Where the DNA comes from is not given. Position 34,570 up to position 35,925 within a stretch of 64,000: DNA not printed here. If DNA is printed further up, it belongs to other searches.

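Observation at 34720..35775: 351-aa island protein carries DDxxD and NSE-like motifs at terpene-synthase spacing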

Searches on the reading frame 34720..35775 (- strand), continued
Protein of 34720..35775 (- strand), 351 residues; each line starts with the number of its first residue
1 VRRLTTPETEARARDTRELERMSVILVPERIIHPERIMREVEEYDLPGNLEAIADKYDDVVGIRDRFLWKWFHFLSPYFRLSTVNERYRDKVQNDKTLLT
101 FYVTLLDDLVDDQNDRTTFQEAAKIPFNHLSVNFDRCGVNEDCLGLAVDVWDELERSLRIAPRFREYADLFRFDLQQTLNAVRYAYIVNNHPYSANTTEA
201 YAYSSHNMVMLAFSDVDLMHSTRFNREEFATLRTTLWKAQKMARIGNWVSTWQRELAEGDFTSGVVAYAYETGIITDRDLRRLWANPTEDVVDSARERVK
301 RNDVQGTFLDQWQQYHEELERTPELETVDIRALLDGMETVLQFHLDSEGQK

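Call 25: fold_search(model_id=the predicted structure, library=pdb)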
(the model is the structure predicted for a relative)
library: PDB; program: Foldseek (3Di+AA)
matches with E <= 10: 695; with E <= 0.001: 45
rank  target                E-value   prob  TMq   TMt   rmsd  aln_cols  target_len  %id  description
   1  8b4l_B                5.6e-05  1.00  0.56  0.57   7.4       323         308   14  Crystal structure of a selenomethionine-labeled hydropyrene synthase (M75L variant) in its closed conformation (released 2023-10-04)
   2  8b4l_F                6.9e-05  1.00  0.55  0.55   7.7       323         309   15  Crystal structure of a selenomethionine-labeled hydropyrene synthase (M75L variant) in its closed conformation (released 2023-10-04)
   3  8b4l_D                7.2e-05  1.00  0.55  0.56   7.4       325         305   14  Crystal structure of a selenomethionine-labeled hydropyrene synthase (M75L variant) in its closed conformation (released 2023-10-04)
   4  8b4l_C                7.5e-05  1.00  0.56  0.56   7.5       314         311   15  Crystal structure of a selenomethionine-labeled hydropyrene synthase (M75L variant) in its closed conformation (released 2023-10-04)
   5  8b4m_B                7.5e-05  1.00  0.54  0.55   7.9       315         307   15  Crystal structure of a hydropyrene synthase (M75L variant) in its closed conformation (released 2023-10-04)
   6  8b4m_D                8.6e-05  1.00  0.56  0.57   7.5       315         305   16  Crystal structure of a hydropyrene synthase (M75L variant) in its closed conformation (released 2023-10-04)
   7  8b4m_E                1.4e-04  1.00  0.54  0.55   8.1       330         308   15  Crystal structure of a hydropyrene synthase (M75L variant) in its closed conformation (released 2023-10-04)
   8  8b4l_E                1.6e-04  1.00  0.54  0.55   8.0       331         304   14  Crystal structure of a selenomethionine-labeled hydropyrene synthase (M75L variant) in its closed conformation (released 2023-10-04)
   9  5in8_A                1.6e-04  1.00  0.51  0.52   7.8       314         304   13  Crystal structure of Q151H Aspergillus terreus aristolochene synthase (released 2016-05-25)
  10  8b4m_A                1.7e-04  1.00  0.55  0.56   7.6       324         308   15  Crystal structure of a hydropyrene synthase (M75L variant) in its closed conformation (released 2023-10-04)
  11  8b4m_C                1.7e-04  1.00  0.55  0.57   8.0       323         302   15  Crystal structure of a hydropyrene synthase (M75L variant) in its closed conformation (released 2023-10-04)
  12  8b4l_A                1.8e-04  1.00  0.53  0.54   7.9       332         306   14  Crystal structure of a selenomethionine-labeled hydropyrene synthase (M75L variant) in its closed conformation (released 2023-10-04)
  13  9hqd_A                1.8e-04  1.00  0.56  0.58   7.1       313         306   12  T-Muurolol Synthase from Roseiflexus castenholzii (TmS) in complex with 2,3-DHFPP [P2(1)2(1)2(1)] (released 2025-12-24)
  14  9m25_A                2.0e-04  1.00  0.53  0.53   8.8       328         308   14  Type I diterpene synthase from Streptomyces (released 2026-03-04)
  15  7y9g_A                2.3e-04  1.00  0.52  0.48   7.1       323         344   10  Crystal structure of diterpene synthase VenA from Streptomyces venezuelae ATCC 15439 in complex with pyrophosphate (released 2023-06-14)
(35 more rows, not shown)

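Call 31: find_related_loci(query=A1, collection=genome_contigs, flank=6000)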
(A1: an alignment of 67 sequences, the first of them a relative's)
Query A1 (314 aa) in genome_contigs; peptide patterns used: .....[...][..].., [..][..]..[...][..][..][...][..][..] (x = any residue, [..] = any of these).
188 stretches matched a pattern; 155 encode a relative of the query (tblastn E <= 1e-3); the best 80 are kept; 80 distinct loci.
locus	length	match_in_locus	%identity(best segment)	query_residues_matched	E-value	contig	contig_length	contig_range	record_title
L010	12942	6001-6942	68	1-314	4e-147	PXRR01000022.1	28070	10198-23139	MAG: Halobacteriales archaeon QS_5_70_17 qs_5_scaffold_197, whole genome shotgun sequence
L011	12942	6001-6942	57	1-314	1e-120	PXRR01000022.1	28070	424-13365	MAG: Halobacteriales archaeon QS_5_70_17 qs_5_scaffold_197, whole genome shotgun sequence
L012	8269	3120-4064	43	1-314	2e-86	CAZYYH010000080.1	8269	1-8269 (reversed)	MAG TPA_asm: uncultured Halobacteriales archaeon isolate binchicken_co207_96 genome assembly, contig: NODE_10867_length_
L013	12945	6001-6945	44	1-314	2e-84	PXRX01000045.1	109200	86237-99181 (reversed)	MAG: Halobacteriales archaeon QS_8_69_26 qs_8_scaffold_83, whole genome shotgun sequence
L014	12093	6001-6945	42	1-314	5e-84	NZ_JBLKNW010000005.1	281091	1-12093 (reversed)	Halosimplex amylolyticum strain DYHT-AS-1 DYHTAS1_ctg05, whole genome shotgun sequence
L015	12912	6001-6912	42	9-314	7e-83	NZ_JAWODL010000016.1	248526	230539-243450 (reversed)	MAG: Natronomonas sp. isolate BLK5-2.bin.156 k191_809976, whole genome shotgun sequence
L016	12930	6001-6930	43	2-314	1e-82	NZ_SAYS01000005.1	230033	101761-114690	Halovenus amylolytica strain SHR40 Scaffold4_1, whole genome shotgun sequence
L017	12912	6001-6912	41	9-314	5e-82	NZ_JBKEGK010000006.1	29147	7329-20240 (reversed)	MAG: Natronomonas sp. isolate 3300055005_4 Ga0535677_0000161, whole genome shotgun sequence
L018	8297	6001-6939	42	1-314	3e-82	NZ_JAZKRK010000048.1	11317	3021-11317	MAG: Halodesulfurarchaeum sp. isolate NA-0cm_bin.11 NODE_1824_length_11317_cov_24.058071, whole genome shotgun sequence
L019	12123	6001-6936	43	3-314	2e-81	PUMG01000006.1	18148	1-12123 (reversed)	MAG: Halovenus sp. isolate B1Sed10_238R1 B1-Sed10-C3309, whole genome shotgun sequence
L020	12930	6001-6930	42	1-314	1e-81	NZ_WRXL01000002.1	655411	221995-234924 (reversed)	Haloarcula salina strain YGHS18 scaffold2, whole genome shotgun sequence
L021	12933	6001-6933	43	1-314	2e-81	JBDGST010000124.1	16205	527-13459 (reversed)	MAG: Haloarculaceae archaeon isolate DAL-WCL_24_49C3R c_000000003466, whole genome shotgun sequence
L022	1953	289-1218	41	3-314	2e-84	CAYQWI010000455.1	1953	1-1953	MAG TPA_asm: uncultured Natronomonas sp. isolate binchicken_co32_43 genome assembly, contig: NODE_117031_length_1953_cov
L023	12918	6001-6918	43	1-314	3e-81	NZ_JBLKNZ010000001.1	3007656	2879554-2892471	Halovenus marina strain SYNS179 SYNS179_ctg01, whole genome shotgun sequence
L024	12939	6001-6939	41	1-314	7e-81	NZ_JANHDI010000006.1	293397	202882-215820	Halobellus rarus strain YC21 Scaffold4_2, whole genome shotgun sequence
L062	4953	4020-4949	41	1-310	8e-75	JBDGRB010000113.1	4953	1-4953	MAG: Halobacteriaceae archaeon isolate DAL-Ass_39_84C2R c_000000012445, whole genome shotgun sequence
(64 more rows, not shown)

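Call 44: search_protein_representatives(alignment_id=A1)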
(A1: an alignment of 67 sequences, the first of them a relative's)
Query: 67 sequences, 328 profile positions. Proteins with E-value up to 0.001 (for the whole library): 750; up to 1e-10: 636; up to 1e-30: 416. The best 150 are listed.
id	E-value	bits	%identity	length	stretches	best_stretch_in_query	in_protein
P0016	1.8e-133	461.3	-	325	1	10-328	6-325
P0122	6.1e-129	446.4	-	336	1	14-328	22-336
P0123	1.4e-127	441.9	-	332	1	10-328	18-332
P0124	2.5e-125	434.5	-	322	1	11-328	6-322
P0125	3.7e-124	430.7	-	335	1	9-328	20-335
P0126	1.0e-122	426.0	-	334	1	9-328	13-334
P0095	4.3e-122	423.9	-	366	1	9-328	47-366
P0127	8.2e-121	419.7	-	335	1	9-328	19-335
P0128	1.8e-119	415.3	-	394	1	2-328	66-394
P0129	1.1e-118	412.7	-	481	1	15-328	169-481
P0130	2.4e-118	411.6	-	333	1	9-328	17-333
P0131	3.7e-117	407.7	-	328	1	12-328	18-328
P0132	1.6e-114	399.1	-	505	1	8-328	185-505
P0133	7.3e-114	396.9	-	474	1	6-328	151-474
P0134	2.3e-113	395.2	-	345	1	9-328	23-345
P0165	1.3e-85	304.0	-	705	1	11-328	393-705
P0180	1.7e-78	280.6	-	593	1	10-328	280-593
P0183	1.2e-77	277.8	-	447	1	14-328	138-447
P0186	6.0e-77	275.5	-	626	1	15-328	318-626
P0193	1.2e-75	271.3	-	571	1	13-328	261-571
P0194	1.5e-75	270.9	-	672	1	9-328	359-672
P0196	1.7e-75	270.7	-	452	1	10-328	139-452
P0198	4.6e-75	269.4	-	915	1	10-328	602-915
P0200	9.6e-75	268.3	-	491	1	10-327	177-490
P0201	2.0e-74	267.2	-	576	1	12-328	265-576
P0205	1.2e-73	264.7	-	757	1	14-328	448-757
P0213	2.9e-72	260.2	-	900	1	19-328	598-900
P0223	4.2e-71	256.3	-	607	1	19-328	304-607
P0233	6.2e-70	252.5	-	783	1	18-328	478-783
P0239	6.0e-69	249.2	-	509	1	15-327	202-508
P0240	9.2e-69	248.6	-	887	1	13-327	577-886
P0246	3.2e-68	246.9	-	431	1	16-328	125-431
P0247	5.4e-68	246.1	-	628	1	12-326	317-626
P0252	1.7e-67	244.4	-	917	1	12-328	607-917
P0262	2.2e-66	240.8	-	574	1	13-328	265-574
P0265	3.2e-66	240.3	-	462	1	13-327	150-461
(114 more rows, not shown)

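Call 45: search_protein_families(library=pfam, proteins=[P0198, P0213, P0252, P0165, P0186, P0194, P0205, P0129, P0132, P0180], max_evalue=0.001)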
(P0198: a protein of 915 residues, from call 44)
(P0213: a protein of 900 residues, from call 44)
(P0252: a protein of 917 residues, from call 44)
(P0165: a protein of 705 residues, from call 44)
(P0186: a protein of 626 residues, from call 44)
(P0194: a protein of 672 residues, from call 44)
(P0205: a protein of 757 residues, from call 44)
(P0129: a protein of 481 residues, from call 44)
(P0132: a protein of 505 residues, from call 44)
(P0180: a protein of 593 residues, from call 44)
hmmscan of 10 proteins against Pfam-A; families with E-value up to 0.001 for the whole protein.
P0198 (915 aa): 6 families
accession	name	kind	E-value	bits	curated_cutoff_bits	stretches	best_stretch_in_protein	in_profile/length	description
PF13292.11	DXP_synthase_N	-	1.8e-88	296.8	21.2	2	6-194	1-189/274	1-deoxy-D-xylulose-5-phosphate synthase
PF02779.29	Transket_pyr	-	4.4e-49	166.9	27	1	279-438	3-170/174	Transketolase, pyrimidine binding domain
PF02780.25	Transketolase_C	-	2.6e-33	115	25.9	1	456-577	1-124/124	Transketolase, C-terminal domain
PF02775.26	TPP_enzyme_C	-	1e-05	25.8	21.9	0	108-177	20-83/151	Thiamine pyrophosphate enzyme, C-terminal TPP binding domain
PF22613.1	Transketolase_C_1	-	5.5e-05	23.8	27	1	465-498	12-45/113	Transketolase-like TK C-terminal domain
PF00676.26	E1_dh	-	5.7e-05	22.7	22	1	115-184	100-169/300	Dehydrogenase E1 component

P0213 (900 aa): 0 families

P0252 (917 aa): 2 families
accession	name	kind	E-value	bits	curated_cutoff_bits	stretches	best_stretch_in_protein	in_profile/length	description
PF02780.25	Transketolase_C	-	1e-15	58.2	25.9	1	474-550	11-87/124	Transketolase, C-terminal domain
PF02779.29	Transket_pyr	-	0.00035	20.7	27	1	300-441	17-171/174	Transketolase, pyrimidine binding domain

P0165 (705 aa): 14 families
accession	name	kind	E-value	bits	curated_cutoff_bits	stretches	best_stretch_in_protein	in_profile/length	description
PF01494.25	FAD_binding_3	-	1.2e-15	58.1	22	1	6-166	1-173/349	FAD binding domain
PF01266.30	DAO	-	1.6e-08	34.9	27.9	1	8-39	1-32/353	FAD dependent oxidoreductase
PF07992.20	Pyr_redox_2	-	1.6e-07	31.5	26.1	1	7-140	1-135/291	Pyridine nucleotide-disulphide oxidoreductase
PF01946.23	Thi4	-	2.1e-07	30.9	26.2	1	3-39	14-51/235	Thi4 family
PF22578.2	GGR_cat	-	5.6e-07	29.8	27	1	188-244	21-72/88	Geranylgeranyl reductase catalytic domain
PF00890.30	FAD_binding_2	-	7.2e-06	25.9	20.4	1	8-39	1-32/414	FAD binding domain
PF13450.12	NAD_binding_8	-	9e-06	26.3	21.9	1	11-38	1-28/68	NAD(P)-binding Rossmann-like domain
PF05834.18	Lycopene_cycl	-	1.7e-05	24.6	23.4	1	8-301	1-288/380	Lycopene cyclase protein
PF00070.33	Pyr_redox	-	3.5e-05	24.7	22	1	9-66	2-58/82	Pyridine nucleotide-disulphide oxidoreductase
PF04820.20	Trp_halogenase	-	3.5e-05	23.3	21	0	8-68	1-64/458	Tryptophan halogenase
PF03486.20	HI0933_like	-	6.8e-05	22.9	50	1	8-42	2-36/244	HI0933-like protein Rossmann domain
PF01134.28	GIDA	-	7.7e-05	22.3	22.1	1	8-37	1-30/391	Glucose inhibited division protein A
PF12831.13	FAD_oxidored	-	9.7e-05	22.3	27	1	8-39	1-32/416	FAD dependent oxidoreductase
PF13738.12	Pyr_redox_3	-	0.00068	19.4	30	0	10-39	1-31/305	Pyridine nucleotide-disulphide oxidoreductase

P0186 (626 aa): 4 families
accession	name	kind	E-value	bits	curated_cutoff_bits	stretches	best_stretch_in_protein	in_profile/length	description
PF02779.29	Transket_pyr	-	3.8e-47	160.6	27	1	2-153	14-173/174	Transketolase, pyrimidine binding domain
PF02780.25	Transketolase_C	-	1.5e-34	119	25.9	1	168-289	1-124/124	Transketolase, C-terminal domain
PF22613.1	Transketolase_C_1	-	5.4e-05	23.8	27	1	176-219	11-54/113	Transketolase-like TK C-terminal domain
PF17147.9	PFOR_II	-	8e-05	23.4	27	1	178-250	2-74/102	Pyruvate:ferredoxin oxidoreductase core domain II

P0194 (672 aa): 1 family
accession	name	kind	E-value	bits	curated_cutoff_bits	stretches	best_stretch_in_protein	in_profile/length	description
PF02780.25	Transketolase_C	-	5.2e-12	46.2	25.9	1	214-304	7-101/124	Transketolase, C-terminal domain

P0205 (757 aa): 0 families

P0129 (481 aa): 1 family
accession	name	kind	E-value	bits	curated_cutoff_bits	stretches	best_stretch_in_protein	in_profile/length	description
PF00072.30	Response_reg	-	8.8e-15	55.3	30.2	1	6-109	1-109/111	Response regulator receiver domain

P0132 (505 aa): 1 family
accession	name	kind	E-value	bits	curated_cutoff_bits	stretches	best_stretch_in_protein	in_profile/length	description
PF19086.5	Terpene_syn_C_2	-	0.00022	21.5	23.7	1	255-432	3-183/199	Terpene synthase family 2, C-terminal metal binding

P0180 (593 aa): 1 family
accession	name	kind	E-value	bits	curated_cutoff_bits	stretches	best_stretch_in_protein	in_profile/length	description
PF00926.24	DHBP_synthase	-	2e-73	246.5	26.4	1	49-239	2-191/191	3,4-dihydroxy-2-butanone 4-phosphate synthase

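Call 46: list_cluster_members(proteins=[P0198, P0213, P0252, P0165, P0186, P0194, P0205, P0180, P0240, P0233])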
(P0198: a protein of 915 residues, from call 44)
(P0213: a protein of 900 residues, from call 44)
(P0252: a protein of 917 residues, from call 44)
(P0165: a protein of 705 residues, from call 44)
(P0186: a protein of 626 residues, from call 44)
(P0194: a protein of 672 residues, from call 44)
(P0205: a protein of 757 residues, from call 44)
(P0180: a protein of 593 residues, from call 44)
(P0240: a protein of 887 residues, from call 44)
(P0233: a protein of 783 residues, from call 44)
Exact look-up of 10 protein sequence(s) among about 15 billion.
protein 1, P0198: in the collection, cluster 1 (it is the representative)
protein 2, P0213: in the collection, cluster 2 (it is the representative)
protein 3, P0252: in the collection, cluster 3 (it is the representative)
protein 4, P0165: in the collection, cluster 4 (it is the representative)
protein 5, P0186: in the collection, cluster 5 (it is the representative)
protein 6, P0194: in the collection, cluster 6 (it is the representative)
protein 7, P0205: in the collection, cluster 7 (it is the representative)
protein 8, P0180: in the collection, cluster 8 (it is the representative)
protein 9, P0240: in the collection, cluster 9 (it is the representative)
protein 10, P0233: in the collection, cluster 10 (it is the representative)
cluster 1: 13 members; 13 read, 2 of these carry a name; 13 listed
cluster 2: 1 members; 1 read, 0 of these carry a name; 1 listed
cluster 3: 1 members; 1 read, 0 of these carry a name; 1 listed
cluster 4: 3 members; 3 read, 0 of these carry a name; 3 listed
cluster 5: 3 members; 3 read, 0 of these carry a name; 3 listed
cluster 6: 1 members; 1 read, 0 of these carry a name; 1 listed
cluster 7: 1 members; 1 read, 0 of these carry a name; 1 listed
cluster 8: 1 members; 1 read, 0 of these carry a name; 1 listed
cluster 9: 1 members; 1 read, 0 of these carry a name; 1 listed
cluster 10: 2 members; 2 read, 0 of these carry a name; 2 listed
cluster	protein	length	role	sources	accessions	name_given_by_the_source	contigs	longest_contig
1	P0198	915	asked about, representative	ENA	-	-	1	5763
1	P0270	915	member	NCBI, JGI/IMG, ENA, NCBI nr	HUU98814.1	MAG TPA: 1-deoxy-D-xylulose-5-phosphate synthase [Phycisphaerae bacterium] | 1-deoxy-D-xylulose-5-phosphate synthase [Phycisphaerae bacterium]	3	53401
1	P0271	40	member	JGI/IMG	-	hypothetical protein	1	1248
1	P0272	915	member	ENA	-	-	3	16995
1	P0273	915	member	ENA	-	-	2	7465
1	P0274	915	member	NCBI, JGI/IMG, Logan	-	-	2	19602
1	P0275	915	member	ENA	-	-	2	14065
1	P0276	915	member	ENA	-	-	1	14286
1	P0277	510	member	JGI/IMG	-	-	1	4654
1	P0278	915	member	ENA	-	-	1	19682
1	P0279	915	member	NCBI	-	-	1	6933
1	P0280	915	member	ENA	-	-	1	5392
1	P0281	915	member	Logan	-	-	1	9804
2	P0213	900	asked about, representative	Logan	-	-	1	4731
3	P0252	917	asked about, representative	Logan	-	-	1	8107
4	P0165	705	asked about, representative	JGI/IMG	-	-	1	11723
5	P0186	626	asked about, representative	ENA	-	-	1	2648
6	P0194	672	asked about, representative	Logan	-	-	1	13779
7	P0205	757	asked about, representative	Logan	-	-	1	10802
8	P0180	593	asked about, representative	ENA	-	-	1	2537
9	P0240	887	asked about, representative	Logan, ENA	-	-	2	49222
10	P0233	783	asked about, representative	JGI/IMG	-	-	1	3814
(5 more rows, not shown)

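Call 49: search_protein_families(library=pfam, alignment_id=A2, max_evalue=0.0001)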
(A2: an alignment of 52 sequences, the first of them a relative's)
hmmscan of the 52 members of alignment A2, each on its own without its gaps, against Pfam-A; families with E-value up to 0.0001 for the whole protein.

A. member 1, P0198 (915 aa): 6 families
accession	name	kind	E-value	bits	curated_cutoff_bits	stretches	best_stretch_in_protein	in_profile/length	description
PF13292.11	DXP_synthase_N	-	1.8e-88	296.8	21.2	2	6-194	1-189/274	1-deoxy-D-xylulose-5-phosphate synthase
PF02779.29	Transket_pyr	-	4.4e-49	166.9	27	1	279-438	3-170/174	Transketolase, pyrimidine binding domain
PF02780.25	Transketolase_C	-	2.6e-33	115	25.9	1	456-577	1-124/124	Transketolase, C-terminal domain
PF02775.26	TPP_enzyme_C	-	1e-05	25.8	21.9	0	108-177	20-83/151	Thiamine pyrophosphate enzyme, C-terminal TPP binding domain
PF22613.1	Transketolase_C_1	-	5.5e-05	23.8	27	0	465-498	12-45/113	Transketolase-like TK C-terminal domain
PF00676.26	E1_dh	-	5.7e-05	22.7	22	1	115-184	100-169/300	Dehydrogenase E1 component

B. families by the number of members that match (of 52 scanned): 27 families (the first 25 are shown)
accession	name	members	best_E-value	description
PF02780.25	Transketolase_C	20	1.5e-34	Transketolase, C-terminal domain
PF00072.30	Response_reg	4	3.1e-27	Response regulator receiver domain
PF07238.19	PilZ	4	4e-15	PilZ domain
PF02779.29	Transket_pyr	2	4.4e-49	Transketolase, pyrimidine binding domain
PF08663.15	HalX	2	4e-09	HalX domain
PF22613.1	Transketolase_C_1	2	5.4e-05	Transketolase-like TK C-terminal domain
PF13292.11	DXP_synthase_N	1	1.8e-88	1-deoxy-D-xylulose-5-phosphate synthase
PF00926.24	DHBP_synthase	1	2e-73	3,4-dihydroxy-2-butanone 4-phosphate synthase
PF00368.23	HMG-CoA_red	1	7.1e-29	Hydroxymethylglutaryl-coenzyme A reductase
PF01494.25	FAD_binding_3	1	1.2e-15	FAD binding domain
PF01266.30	DAO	1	1.6e-08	FAD dependent oxidoreductase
PF19086.5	Terpene_syn_C_2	1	2.1e-08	Terpene synthase family 2, C-terminal metal binding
PF07992.20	Pyr_redox_2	1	1.6e-07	Pyridine nucleotide-disulphide oxidoreductase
PF01946.23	Thi4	1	2.1e-07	Thi4 family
PF22578.2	GGR_cat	1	5.6e-07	Geranylgeranyl reductase catalytic domain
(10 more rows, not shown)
